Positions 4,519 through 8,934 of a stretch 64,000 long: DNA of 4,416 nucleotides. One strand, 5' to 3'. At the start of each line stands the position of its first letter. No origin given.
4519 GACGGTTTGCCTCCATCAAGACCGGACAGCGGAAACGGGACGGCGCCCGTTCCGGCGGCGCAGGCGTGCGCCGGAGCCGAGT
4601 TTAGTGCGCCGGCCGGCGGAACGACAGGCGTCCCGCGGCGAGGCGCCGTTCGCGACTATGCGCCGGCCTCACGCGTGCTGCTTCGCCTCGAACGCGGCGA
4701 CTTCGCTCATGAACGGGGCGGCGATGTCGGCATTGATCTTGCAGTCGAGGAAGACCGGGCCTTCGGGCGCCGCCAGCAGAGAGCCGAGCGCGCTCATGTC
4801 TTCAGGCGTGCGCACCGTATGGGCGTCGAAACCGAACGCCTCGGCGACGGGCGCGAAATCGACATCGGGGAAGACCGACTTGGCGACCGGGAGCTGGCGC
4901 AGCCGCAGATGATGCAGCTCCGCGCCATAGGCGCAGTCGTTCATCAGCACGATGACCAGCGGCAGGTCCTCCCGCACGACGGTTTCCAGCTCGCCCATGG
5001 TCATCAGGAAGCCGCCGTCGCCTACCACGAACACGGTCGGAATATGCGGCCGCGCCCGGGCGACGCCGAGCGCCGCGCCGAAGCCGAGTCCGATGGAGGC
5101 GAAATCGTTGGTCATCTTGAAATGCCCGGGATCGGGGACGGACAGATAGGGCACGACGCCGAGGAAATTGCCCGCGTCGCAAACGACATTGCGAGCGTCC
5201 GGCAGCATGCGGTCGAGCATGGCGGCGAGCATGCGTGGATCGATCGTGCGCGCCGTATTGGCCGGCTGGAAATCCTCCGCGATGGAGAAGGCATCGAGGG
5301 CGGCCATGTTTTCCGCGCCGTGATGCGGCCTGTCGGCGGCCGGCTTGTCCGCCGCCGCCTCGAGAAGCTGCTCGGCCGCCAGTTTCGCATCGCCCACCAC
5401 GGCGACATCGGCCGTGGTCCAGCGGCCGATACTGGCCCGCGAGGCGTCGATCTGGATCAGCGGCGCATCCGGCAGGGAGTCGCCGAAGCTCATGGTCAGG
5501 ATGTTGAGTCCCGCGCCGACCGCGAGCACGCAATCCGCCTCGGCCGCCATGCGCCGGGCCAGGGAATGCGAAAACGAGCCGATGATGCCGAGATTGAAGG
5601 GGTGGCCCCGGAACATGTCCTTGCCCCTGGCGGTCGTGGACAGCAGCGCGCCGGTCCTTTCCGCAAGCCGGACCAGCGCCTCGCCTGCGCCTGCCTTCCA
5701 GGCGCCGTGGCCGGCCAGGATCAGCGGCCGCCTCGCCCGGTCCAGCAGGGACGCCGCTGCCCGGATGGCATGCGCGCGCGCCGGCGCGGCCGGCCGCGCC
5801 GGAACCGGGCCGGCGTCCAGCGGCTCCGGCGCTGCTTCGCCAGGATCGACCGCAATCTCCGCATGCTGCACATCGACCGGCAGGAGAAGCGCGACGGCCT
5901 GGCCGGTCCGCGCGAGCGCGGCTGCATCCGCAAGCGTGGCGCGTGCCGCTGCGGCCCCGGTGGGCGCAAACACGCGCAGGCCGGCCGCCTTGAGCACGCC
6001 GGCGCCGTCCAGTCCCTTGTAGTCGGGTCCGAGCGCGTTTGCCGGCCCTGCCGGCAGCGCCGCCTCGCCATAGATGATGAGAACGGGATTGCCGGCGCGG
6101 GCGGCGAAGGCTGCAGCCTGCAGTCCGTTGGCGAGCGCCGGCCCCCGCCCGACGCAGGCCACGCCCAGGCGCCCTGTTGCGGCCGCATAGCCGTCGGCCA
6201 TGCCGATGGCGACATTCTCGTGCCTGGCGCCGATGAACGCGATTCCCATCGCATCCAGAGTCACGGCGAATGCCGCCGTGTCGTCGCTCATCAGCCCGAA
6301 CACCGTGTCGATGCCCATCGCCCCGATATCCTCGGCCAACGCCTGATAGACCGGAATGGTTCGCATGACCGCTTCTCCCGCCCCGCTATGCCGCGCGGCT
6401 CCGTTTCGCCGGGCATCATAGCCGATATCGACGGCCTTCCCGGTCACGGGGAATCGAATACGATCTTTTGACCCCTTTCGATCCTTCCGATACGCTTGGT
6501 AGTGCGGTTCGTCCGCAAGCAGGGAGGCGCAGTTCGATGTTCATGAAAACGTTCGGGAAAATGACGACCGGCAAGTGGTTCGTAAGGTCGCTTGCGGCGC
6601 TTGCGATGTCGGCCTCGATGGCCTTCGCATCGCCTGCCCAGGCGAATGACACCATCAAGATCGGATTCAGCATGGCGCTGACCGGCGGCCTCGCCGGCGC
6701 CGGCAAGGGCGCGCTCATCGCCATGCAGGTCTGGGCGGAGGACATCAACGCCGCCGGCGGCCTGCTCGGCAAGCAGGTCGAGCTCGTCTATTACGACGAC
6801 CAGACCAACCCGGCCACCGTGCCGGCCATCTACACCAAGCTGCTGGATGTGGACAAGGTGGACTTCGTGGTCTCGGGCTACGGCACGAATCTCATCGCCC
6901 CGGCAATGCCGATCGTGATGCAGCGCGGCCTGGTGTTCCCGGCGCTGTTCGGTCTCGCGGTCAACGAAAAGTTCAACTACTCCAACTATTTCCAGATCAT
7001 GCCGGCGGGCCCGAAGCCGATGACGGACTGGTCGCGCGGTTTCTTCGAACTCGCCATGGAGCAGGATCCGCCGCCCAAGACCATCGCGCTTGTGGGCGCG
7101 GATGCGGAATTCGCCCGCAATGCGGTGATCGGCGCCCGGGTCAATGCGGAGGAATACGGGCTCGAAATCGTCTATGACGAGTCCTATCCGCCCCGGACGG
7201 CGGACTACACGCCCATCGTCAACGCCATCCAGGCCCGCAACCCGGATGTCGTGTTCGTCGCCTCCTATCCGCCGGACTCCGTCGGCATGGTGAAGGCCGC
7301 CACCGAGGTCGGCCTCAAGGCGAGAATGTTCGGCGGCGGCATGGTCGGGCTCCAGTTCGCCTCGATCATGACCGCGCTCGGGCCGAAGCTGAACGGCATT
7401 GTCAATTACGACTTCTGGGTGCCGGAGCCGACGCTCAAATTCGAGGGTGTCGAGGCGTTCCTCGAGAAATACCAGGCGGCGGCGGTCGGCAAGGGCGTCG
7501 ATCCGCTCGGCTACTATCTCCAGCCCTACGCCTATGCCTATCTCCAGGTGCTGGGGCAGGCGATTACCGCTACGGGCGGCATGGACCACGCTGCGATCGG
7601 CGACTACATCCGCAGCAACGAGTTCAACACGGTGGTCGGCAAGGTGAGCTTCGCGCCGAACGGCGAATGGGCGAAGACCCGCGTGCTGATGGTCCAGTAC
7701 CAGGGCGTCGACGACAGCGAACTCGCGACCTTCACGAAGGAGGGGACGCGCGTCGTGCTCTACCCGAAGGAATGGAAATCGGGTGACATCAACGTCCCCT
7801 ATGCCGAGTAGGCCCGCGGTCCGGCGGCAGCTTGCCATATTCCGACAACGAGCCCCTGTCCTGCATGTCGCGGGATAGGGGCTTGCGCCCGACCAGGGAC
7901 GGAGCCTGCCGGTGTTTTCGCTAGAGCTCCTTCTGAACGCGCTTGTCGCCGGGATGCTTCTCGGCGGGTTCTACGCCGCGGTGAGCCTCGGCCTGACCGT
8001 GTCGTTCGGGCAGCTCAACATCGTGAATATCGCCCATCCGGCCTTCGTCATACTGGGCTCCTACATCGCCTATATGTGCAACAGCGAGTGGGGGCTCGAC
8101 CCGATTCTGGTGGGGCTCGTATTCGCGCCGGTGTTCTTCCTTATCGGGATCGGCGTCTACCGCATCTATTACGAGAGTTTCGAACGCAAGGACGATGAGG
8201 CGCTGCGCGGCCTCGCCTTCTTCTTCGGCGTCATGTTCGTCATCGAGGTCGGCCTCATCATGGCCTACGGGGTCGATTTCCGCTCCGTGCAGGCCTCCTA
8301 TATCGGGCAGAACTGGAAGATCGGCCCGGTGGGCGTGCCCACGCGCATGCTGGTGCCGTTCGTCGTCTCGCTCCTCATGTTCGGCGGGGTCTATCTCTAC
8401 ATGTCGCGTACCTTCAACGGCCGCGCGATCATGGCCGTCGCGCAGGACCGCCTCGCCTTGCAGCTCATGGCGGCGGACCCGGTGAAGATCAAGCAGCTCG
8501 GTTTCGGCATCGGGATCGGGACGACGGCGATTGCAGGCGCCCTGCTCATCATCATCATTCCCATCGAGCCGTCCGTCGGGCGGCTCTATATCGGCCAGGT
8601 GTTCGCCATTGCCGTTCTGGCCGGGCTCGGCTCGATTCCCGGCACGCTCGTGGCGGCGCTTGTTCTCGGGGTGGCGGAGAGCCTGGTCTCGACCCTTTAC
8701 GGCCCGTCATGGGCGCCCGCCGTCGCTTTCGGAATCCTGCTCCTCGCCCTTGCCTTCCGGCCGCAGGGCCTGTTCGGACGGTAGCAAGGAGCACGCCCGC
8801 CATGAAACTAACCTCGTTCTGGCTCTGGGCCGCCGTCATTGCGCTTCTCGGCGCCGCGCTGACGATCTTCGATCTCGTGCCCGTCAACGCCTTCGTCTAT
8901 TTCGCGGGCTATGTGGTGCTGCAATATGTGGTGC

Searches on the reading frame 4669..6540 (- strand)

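Call 19: search_protein_families(library=pfam, proteins=[window:4669-6540:-], max_evalue=0.00001)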
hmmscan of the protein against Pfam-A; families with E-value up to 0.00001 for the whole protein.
window:4669-6540:- (623 aa): 3 families
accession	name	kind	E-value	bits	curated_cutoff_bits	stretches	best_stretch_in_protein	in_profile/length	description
PF00205.28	TPP_enzyme_M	-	3.1e-32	111.6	30.4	1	259-392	1-137/137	Thiamine pyrophosphate enzyme, central domain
PF02775.26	TPP_enzyme_C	-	1.5e-27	96.7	21.9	1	456-600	2-151/151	Thiamine pyrophosphate enzyme, C-terminal TPP binding domain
PF02776.23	TPP_enzyme_N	-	1.4e-22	80.1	26.8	1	65-161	4-101/119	Thiamine pyrophosphate enzyme, N-terminal TPP binding domain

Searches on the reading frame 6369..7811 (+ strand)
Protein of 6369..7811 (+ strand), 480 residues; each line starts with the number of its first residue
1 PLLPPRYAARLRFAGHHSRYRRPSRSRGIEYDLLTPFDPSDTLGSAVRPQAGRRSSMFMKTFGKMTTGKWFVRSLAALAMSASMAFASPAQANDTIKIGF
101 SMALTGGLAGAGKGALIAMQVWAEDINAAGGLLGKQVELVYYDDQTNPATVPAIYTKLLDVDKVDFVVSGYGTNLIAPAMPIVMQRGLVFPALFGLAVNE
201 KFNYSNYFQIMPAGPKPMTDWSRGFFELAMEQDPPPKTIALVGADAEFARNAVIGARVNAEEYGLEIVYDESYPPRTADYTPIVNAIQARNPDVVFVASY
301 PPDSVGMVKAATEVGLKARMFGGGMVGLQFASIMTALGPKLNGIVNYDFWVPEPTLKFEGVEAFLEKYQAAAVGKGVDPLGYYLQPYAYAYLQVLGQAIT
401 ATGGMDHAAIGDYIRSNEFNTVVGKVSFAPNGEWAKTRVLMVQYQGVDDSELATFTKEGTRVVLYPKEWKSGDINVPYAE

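Call 19: search_protein_families(library=pfam, proteins=[window:6369-7811:+], max_evalue=0.00001)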
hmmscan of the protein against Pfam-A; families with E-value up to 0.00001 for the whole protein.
window:6369-7811:+ (480 aa): 2 families
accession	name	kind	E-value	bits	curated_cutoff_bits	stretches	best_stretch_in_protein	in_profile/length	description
PF13458.12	Peripla_BP_6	-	9.1e-57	193.7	31.7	1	95-445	1-339/343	Periplasmic binding protein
PF13433.12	Peripla_BP_5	-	6.8e-17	62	27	1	96-442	1-334/363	Periplasmic binding protein domain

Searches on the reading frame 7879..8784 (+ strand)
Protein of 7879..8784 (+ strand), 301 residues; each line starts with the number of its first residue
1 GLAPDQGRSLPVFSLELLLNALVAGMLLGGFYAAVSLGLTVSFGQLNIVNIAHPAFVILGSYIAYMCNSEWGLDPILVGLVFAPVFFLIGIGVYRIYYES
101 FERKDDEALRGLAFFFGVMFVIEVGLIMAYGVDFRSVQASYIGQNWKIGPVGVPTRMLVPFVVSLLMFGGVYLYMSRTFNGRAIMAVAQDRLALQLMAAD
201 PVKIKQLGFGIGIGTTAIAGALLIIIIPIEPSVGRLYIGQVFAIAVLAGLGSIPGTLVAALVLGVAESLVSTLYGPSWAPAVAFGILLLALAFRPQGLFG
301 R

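Call 19: search_protein_families(library=pfam, proteins=[window:7879-8784:+], max_evalue=0.00001)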
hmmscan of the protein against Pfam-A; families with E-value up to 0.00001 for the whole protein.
window:7879-8784:+ (301 aa): 1 family
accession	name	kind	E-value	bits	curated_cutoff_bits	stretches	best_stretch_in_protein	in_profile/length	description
PF02653.21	BPD_transp_2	-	9e-23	81.2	26.8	1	23-291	3-269/269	Branched-chain amino acid transport system / permease component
